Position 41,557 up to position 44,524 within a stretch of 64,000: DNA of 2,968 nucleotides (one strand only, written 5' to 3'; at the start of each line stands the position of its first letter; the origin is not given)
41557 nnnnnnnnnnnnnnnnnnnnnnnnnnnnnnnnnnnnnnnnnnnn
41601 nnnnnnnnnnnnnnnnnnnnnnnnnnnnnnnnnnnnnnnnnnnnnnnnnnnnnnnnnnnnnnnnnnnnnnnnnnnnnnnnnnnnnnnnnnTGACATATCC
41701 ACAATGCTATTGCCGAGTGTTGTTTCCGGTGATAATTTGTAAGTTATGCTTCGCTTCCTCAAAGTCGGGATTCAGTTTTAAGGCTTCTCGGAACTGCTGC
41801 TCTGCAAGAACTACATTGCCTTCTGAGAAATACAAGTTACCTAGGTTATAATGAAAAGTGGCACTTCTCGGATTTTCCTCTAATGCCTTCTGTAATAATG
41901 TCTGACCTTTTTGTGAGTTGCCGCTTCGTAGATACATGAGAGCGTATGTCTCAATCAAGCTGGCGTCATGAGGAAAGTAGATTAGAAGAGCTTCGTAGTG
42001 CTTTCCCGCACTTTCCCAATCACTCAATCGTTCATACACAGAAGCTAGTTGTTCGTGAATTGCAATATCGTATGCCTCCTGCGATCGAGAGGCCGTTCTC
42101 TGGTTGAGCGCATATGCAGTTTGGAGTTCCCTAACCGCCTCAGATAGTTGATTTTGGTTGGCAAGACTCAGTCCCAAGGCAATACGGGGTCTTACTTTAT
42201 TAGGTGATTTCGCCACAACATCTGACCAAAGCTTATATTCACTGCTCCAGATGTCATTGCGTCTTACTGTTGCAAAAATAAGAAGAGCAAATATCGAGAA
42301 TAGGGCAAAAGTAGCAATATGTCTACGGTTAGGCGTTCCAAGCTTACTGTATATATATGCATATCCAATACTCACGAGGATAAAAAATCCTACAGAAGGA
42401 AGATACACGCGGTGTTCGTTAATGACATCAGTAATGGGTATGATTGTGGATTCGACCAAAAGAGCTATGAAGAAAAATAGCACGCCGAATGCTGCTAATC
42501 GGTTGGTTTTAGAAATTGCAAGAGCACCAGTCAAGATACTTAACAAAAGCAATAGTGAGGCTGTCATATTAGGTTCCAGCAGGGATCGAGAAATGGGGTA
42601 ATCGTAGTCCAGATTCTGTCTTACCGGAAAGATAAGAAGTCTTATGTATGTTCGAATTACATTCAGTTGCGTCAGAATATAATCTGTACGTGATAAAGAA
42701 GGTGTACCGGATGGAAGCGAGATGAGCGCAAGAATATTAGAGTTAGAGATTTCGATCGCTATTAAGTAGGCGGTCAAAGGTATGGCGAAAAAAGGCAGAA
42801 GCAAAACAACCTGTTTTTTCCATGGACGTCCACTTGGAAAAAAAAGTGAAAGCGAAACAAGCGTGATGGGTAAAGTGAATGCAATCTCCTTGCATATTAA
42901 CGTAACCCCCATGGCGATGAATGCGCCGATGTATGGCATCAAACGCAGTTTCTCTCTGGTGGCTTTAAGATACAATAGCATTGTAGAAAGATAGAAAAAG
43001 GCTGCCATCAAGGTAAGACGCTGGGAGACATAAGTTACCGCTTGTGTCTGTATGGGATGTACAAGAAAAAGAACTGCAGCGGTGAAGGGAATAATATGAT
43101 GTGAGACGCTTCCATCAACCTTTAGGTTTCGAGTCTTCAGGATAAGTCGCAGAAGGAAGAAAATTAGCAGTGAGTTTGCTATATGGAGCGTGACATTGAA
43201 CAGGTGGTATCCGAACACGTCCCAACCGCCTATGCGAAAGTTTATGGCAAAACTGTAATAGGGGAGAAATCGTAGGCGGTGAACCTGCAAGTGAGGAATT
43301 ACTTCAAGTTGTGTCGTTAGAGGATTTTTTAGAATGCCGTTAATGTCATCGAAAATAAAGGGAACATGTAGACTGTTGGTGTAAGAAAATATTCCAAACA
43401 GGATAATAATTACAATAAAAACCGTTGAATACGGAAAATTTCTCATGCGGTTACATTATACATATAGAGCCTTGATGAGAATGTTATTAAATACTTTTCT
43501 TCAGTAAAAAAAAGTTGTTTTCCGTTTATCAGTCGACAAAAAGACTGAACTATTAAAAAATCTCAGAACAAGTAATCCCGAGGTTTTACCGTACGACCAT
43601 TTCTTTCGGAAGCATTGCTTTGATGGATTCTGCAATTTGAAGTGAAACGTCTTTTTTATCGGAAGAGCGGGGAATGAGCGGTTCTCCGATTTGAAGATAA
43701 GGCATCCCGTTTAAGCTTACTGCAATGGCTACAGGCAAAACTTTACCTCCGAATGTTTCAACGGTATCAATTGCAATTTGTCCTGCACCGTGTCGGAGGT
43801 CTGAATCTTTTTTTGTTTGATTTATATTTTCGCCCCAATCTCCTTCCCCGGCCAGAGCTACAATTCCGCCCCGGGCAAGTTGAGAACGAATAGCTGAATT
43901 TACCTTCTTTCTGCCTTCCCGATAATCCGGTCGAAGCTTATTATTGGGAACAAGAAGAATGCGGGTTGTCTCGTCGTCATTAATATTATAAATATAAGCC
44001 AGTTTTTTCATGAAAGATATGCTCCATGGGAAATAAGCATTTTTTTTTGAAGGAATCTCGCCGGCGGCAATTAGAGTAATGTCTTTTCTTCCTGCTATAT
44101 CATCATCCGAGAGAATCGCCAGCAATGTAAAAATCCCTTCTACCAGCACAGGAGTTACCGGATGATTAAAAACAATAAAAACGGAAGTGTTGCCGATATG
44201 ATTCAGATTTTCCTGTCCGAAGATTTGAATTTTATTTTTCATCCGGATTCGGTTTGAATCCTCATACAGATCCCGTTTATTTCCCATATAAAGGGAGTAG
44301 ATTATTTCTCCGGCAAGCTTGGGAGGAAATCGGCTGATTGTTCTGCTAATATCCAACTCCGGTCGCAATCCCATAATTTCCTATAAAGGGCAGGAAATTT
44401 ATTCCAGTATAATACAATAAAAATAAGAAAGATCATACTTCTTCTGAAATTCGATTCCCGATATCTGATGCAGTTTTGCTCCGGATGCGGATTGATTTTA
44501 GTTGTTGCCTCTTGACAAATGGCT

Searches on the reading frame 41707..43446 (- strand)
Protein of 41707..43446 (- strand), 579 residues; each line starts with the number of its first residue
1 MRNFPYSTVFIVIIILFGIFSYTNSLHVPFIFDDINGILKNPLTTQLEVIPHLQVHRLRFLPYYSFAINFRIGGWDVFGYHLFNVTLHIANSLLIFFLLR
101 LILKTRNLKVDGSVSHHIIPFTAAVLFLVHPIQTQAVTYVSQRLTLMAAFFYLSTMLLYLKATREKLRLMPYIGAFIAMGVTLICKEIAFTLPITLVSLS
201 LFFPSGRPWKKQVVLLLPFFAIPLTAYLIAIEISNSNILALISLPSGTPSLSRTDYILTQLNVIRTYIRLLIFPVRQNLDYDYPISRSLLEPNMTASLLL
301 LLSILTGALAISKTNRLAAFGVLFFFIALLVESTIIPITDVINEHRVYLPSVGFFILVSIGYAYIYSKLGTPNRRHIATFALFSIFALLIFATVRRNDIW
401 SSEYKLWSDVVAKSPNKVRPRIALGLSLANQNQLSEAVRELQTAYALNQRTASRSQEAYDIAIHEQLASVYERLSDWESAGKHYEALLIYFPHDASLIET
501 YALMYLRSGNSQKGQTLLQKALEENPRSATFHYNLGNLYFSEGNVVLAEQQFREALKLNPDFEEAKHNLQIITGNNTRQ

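Call 7: search_protein_families(library=pfam, proteins=[window:41707-43446:-], max_evalue=0.01)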
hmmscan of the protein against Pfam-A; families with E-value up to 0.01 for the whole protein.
window:41707-43446:- (579 aa): 18 families
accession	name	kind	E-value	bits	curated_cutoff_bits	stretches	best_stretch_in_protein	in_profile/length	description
PF07719.23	TPR_2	-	3.3e-18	64.7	27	1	529-561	1-33/34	Tetratricopeptide repeat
PF13432.12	TPR_16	-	7.4e-14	52.3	32.7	1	505-561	7-63/65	Tetratricopeptide repeat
PF00515.34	TPR_1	-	1.8e-12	46.9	27.8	1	531-562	3-34/34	Tetratricopeptide repeat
PF13428.12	TPR_14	-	9e-12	44.9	23.5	0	499-538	5-44/44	Tetratricopeptide repeat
PF13371.12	TPR_9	-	2.9e-10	40.5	35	1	469-530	3-64/73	Tetratricopeptide repeat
PF14559.12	TPR_19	-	3.6e-10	40.4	25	1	506-566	2-62/68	Tetratricopeptide repeat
PF13431.12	TPR_17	-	4.6e-10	39.4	24.4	1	517-550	1-34/34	Tetratricopeptide repeat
PF13414.12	TPR_11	-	6e-09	35.9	26.8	2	518-542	17-41/42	TPR repeat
PF13424.12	TPR_12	-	6.9e-09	36.2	30.1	1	500-558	8-74/77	Tetratricopeptide repeat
PF13181.12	TPR_8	-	7.3e-09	35.5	25.7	1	530-561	2-33/34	Tetratricopeptide repeat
PF13174.12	TPR_6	-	8.5e-06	26.5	26.3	0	466-492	5-31/33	Tetratricopeptide repeat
PF13429.12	TPR_15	-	0.0013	18.7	26.2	0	524-568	141-185/280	Tetratricopeptide repeat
PF13176.12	TPR_7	-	0.0024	18.3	27.9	0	465-488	3-26/36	Tetratricopeptide repeat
PF23240.1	HAT_PRP39_N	-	0.0026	18.3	27.7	1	456-535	9-88/168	PRP39 N-terminal HAT repeat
PF12895.13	ANAPC3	-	0.0028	18.3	27.2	0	477-541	5-68/82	Anaphase-promoting complex, cyclosome, subunit 3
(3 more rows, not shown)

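Call 27: list_cluster_members(proteins=[L132:553-2148:+, L132:3133-4581:+, L132:8839-9978:+, L132:5341-6996:+, L130:18169-20460:+, window:41707-43446:-, window:2668-4221:+, window:10449-11999:+, window:43586-44374:-, window:13072-13794:+])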
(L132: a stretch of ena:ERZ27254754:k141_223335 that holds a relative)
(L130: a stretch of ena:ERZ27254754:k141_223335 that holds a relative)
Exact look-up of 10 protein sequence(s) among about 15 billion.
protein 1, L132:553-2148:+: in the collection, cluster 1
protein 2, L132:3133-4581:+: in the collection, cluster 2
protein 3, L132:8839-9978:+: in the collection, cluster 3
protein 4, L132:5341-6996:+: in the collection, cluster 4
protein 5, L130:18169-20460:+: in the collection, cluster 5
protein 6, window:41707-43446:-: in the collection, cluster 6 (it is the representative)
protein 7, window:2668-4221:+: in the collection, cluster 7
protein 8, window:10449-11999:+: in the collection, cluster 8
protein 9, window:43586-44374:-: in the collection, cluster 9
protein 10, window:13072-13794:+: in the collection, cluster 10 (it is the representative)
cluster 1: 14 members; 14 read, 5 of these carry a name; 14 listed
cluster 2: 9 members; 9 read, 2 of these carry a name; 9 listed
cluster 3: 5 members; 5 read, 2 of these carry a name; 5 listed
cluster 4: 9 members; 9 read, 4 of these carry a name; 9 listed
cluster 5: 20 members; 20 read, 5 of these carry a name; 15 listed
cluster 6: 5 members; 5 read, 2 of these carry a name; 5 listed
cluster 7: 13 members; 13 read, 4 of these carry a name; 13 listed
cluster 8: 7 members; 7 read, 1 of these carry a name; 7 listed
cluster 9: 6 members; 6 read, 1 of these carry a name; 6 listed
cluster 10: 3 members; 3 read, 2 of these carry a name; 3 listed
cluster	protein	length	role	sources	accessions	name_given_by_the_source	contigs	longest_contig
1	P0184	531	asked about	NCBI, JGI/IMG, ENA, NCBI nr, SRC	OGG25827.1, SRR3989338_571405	hypothetical protein A3E42_05905 [Candidatus Gottesmanbacteria bacterium ... | MAG: hypothetical protein A3E42_05905 [Candidatus Gottesmanbacteria bacterium ...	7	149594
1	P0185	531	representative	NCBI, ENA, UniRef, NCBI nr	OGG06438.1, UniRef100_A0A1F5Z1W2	hypothetical protein A2777_05665 [Candidatus Gottesmanbacteria bacterium ... | Glycosyltransferase RgtA/B/C/D-like domain-containing protein n=1 Tax=Candidatus ... | MAG: hypothetical protein A2777_05665 [Candidatus Gottesmanbacteria bacterium ...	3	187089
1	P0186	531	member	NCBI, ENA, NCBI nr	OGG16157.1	hypothetical protein A3D05_04635 [Candidatus Gottesmanbacteria bacterium ... | MAG: hypothetical protein A3D05_04635 [Candidatus Gottesmanbacteria bacterium ...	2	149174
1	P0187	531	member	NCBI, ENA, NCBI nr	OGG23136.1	hypothetical protein A3B48_04470 [Candidatus Gottesmanbacteria bacterium ... | MAG: hypothetical protein A3B48_04470 [Candidatus Gottesmanbacteria bacterium ...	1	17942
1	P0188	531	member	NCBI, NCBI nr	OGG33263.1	hypothetical protein A3I80_02370 [Candidatus Gottesmanbacteria bacterium ... | MAG: hypothetical protein A3I80_02370 [Candidatus Gottesmanbacteria bacterium ...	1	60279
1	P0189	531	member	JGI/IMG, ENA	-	-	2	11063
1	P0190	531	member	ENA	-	-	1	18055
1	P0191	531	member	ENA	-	-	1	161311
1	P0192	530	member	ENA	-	-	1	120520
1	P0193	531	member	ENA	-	-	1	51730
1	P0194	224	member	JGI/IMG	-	-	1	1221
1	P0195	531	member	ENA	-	-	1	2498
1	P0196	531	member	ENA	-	-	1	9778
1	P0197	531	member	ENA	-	-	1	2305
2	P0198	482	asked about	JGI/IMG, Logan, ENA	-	-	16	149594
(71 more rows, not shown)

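Call 72: search_protein_families(library=ncbifam, proteins=[L133:12581-14029:+, L133:11622-12548:+], max_evalue=1e-10)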
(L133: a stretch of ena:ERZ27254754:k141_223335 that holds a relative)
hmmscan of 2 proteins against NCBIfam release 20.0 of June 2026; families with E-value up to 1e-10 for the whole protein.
L133:12581-14029:+ (482 aa): 11 families
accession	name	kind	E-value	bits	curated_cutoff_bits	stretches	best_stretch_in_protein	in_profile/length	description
NF005548.0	PRK07208.1-4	equivalog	4e-129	431.4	389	1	1-464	9-473/488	hypothetical protein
NF005546.0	PRK07208.1-2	equivalog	2.4e-97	326.7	418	2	74-463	115-526/527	hypothetical protein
NF005545.0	PRK07208.1-1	equivalog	2.9e-93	313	451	1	1-461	13-482/504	hypothetical protein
NF005547.0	PRK07208.1-3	equivalog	5.2e-78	262.8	380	1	1-443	10-445/465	hypothetical protein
NF005549.0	PRK07208.1-5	equivalog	6.1e-77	259.3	587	1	71-462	113-534/534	hypothetical protein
NF005560.0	PRK07233.1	equivalog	6.4e-41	140.6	252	1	2-442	7-430/435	hypothetical protein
NF058655.1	CrtID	equivalog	1.3e-17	63.8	640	1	1-68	4-70/478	bifunctional phytoene desaturase/3,4-desaturase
TIGR02734.1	crtI_fam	subfamily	1.6e-17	63.4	238.1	1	2-59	5-61/504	phytoene desaturase family protein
TIGR00031.1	UDP-GALP_mutase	equivalog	2.7e-17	62.8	303.75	1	1-165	7-172/378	UDP-galactopyranose mutase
NF045637.1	carotdesatCrtDProt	equivalog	6.9e-14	51.2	580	0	1-48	4-51/485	1-hydroxycarotenoid 3,4-desaturase CrtD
TIGR03467.1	HpnE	equivalog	4.4e-12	46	283.05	1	2-79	5-83/430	hydroxysqualene dehydroxylase HpnE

L133:11622-12548:+ (308 aa): 18 families
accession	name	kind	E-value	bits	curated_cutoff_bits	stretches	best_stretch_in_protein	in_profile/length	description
TIGR01179.1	galE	equivalog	5.6e-50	170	262.3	1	2-293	1-314/332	UDP-glucose 4-epimerase GalE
TIGR01181.1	dTDP_gluc_dehyt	equivalog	1.5e-46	159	365.1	1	2-306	1-313/321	dTDP-glucose 4,6-dehydratase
TIGR04180.1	EDH_00030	hypoth_equivalog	4.7e-35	121.1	475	1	3-291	1-296/297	NAD-dependent 4,6-dehydratase LegB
NF011728.1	PRK15181.1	equivalog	4e-33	114.9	760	1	3-227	18-250/348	Vi polysaccharide biosynthesis UDP-N-acetylglucosaminuronic acid C-4 epimerase TviC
NF007956.0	PRK10675.1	subfamily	1e-32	113.6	394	1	1-298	1-323/338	UDP-glucose 4-epimerase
TIGR02197.1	heptose_epim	equivalog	5.7e-29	101.3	274.6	1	3-260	1-267/316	ADP-glyceromanno-heptose 6-epimerase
NF007490.0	PRK10084.1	subfamily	4.2e-28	98.3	649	2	1-107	1-114/361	dTDP-glucose 4,6-dehydratase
NF007582.0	PRK10217.1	equivalog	3.4e-25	88.9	698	1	2-253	3-268/355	dTDP-glucose 4,6-dehydratase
NF008360.0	PRK11150.1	equivalog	8.2e-21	74.5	452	1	112-258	111-258/310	ADP-glyceromanno-heptose 6-epimerase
TIGR02622.1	CDP_4_6_dhtase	equivalog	2.4e-19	69.7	278.45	1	2-161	6-172/352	CDP-glucose 4,6-dehydratase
NF047922.1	GDPFucSynFcl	equivalog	1.9e-18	66.9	500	1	28-304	17-301/308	GDP-L-fucose synthase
NF043036.1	ErythonDh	equivalog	3e-14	52.9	325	1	1-172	1-178/321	D-erythronate dehydrogenase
TIGR01214.1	rmlD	equivalog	6.2e-14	51.8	224.05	1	3-177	2-154/285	dTDP-4-dehydrorhamnose reductase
TIGR01472.1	gmd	equivalog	1.3e-13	50.9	415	1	30-163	42-175/342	GDP-mannose 4,6-dehydratase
TIGR03589.1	PseB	equivalog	1.8e-11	43.6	407.75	0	2-238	6-227/324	UDP-N-acetylglucosamine 4,6-dehydratase (inverting)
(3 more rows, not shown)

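Call 74: search_protein_families(library=pfam, proteins=[L133:2330-3151:+, L133:6427-8397:+, L133:18287-19426:+, L133:14789-16444:+, L133:2-634:+], max_evalue=0.01)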
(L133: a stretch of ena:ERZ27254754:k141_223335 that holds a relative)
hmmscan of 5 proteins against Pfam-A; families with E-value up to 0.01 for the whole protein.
L133:2330-3151:+ (273 aa): 0 families

L133:6427-8397:+ (656 aa): 0 families

L133:18287-19426:+ (379 aa): 1 family
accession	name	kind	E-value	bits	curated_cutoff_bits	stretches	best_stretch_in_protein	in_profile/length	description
PF04188.19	Mannosyl_trans2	-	0.00011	22.1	22.4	1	35-187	41-203/443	Mannosyltransferase (PIG-V)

L133:14789-16444:+ (551 aa): 1 family
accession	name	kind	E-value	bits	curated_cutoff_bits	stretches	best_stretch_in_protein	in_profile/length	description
PF09586.16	YfhO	-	9.8e-07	28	28.5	1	458-517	762-820/835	Bacterial membrane protein YfhO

L133:2-634:+ (210 aa): 1 family
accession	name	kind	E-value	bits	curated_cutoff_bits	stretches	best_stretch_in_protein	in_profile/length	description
PF00155.27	Aminotran_1_2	-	1e-21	78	19.7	1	1-192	157-359/361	Aminotransferase class I and II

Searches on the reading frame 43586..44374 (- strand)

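Call 7: search_protein_families(library=pfam, proteins=[window:43586-44374:-], max_evalue=0.01)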
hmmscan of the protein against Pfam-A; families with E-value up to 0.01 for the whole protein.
window:43586-44374:- (262 aa): 0 families

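Call 72: search_protein_families(library=ncbifam, proteins=[L133:12581-14029:+, L133:11622-12548:+], max_evalue=1e-10)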
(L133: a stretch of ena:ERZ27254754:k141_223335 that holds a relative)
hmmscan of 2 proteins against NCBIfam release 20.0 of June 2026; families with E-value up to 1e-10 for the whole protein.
L133:12581-14029:+ (482 aa): 11 families
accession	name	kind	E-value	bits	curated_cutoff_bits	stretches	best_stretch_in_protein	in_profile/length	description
NF005548.0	PRK07208.1-4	equivalog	4e-129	431.4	389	1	1-464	9-473/488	hypothetical protein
NF005546.0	PRK07208.1-2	equivalog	2.4e-97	326.7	418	2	74-463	115-526/527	hypothetical protein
NF005545.0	PRK07208.1-1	equivalog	2.9e-93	313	451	1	1-461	13-482/504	hypothetical protein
NF005547.0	PRK07208.1-3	equivalog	5.2e-78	262.8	380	1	1-443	10-445/465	hypothetical protein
NF005549.0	PRK07208.1-5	equivalog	6.1e-77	259.3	587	1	71-462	113-534/534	hypothetical protein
NF005560.0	PRK07233.1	equivalog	6.4e-41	140.6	252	1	2-442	7-430/435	hypothetical protein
NF058655.1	CrtID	equivalog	1.3e-17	63.8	640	1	1-68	4-70/478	bifunctional phytoene desaturase/3,4-desaturase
TIGR02734.1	crtI_fam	subfamily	1.6e-17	63.4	238.1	1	2-59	5-61/504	phytoene desaturase family protein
TIGR00031.1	UDP-GALP_mutase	equivalog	2.7e-17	62.8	303.75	1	1-165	7-172/378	UDP-galactopyranose mutase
NF045637.1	carotdesatCrtDProt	equivalog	6.9e-14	51.2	580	0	1-48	4-51/485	1-hydroxycarotenoid 3,4-desaturase CrtD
TIGR03467.1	HpnE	equivalog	4.4e-12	46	283.05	1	2-79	5-83/430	hydroxysqualene dehydroxylase HpnE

L133:11622-12548:+ (308 aa): 18 families
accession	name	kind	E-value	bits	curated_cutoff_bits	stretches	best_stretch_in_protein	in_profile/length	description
TIGR01179.1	galE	equivalog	5.6e-50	170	262.3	1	2-293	1-314/332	UDP-glucose 4-epimerase GalE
TIGR01181.1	dTDP_gluc_dehyt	equivalog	1.5e-46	159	365.1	1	2-306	1-313/321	dTDP-glucose 4,6-dehydratase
TIGR04180.1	EDH_00030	hypoth_equivalog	4.7e-35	121.1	475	1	3-291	1-296/297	NAD-dependent 4,6-dehydratase LegB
NF011728.1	PRK15181.1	equivalog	4e-33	114.9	760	1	3-227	18-250/348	Vi polysaccharide biosynthesis UDP-N-acetylglucosaminuronic acid C-4 epimerase TviC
NF007956.0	PRK10675.1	subfamily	1e-32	113.6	394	1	1-298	1-323/338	UDP-glucose 4-epimerase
TIGR02197.1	heptose_epim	equivalog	5.7e-29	101.3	274.6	1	3-260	1-267/316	ADP-glyceromanno-heptose 6-epimerase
NF007490.0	PRK10084.1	subfamily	4.2e-28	98.3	649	2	1-107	1-114/361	dTDP-glucose 4,6-dehydratase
NF007582.0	PRK10217.1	equivalog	3.4e-25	88.9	698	1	2-253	3-268/355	dTDP-glucose 4,6-dehydratase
NF008360.0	PRK11150.1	equivalog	8.2e-21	74.5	452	1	112-258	111-258/310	ADP-glyceromanno-heptose 6-epimerase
TIGR02622.1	CDP_4_6_dhtase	equivalog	2.4e-19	69.7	278.45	1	2-161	6-172/352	CDP-glucose 4,6-dehydratase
NF047922.1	GDPFucSynFcl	equivalog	1.9e-18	66.9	500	1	28-304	17-301/308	GDP-L-fucose synthase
NF043036.1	ErythonDh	equivalog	3e-14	52.9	325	1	1-172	1-178/321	D-erythronate dehydrogenase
TIGR01214.1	rmlD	equivalog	6.2e-14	51.8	224.05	1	3-177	2-154/285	dTDP-4-dehydrorhamnose reductase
TIGR01472.1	gmd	equivalog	1.3e-13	50.9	415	1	30-163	42-175/342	GDP-mannose 4,6-dehydratase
TIGR03589.1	PseB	equivalog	1.8e-11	43.6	407.75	0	2-238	6-227/324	UDP-N-acetylglucosamine 4,6-dehydratase (inverting)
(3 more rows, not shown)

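Call 74: search_protein_families(library=pfam, proteins=[L133:2330-3151:+, L133:6427-8397:+, L133:18287-19426:+, L133:14789-16444:+, L133:2-634:+], max_evalue=0.01)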
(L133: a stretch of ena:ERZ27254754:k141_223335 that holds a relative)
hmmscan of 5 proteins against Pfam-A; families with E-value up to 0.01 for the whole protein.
L133:2330-3151:+ (273 aa): 0 families

L133:6427-8397:+ (656 aa): 0 families

L133:18287-19426:+ (379 aa): 1 family
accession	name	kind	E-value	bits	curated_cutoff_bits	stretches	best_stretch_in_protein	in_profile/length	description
PF04188.19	Mannosyl_trans2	-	0.00011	22.1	22.4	1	35-187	41-203/443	Mannosyltransferase (PIG-V)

L133:14789-16444:+ (551 aa): 1 family
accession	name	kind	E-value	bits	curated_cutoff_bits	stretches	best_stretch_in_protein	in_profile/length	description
PF09586.16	YfhO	-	9.8e-07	28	28.5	1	458-517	762-820/835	Bacterial membrane protein YfhO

L133:2-634:+ (210 aa): 1 family
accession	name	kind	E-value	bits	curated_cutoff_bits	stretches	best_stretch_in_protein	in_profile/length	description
PF00155.27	Aminotran_1_2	-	1e-21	78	19.7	1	1-192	157-359/361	Aminotransferase class I and II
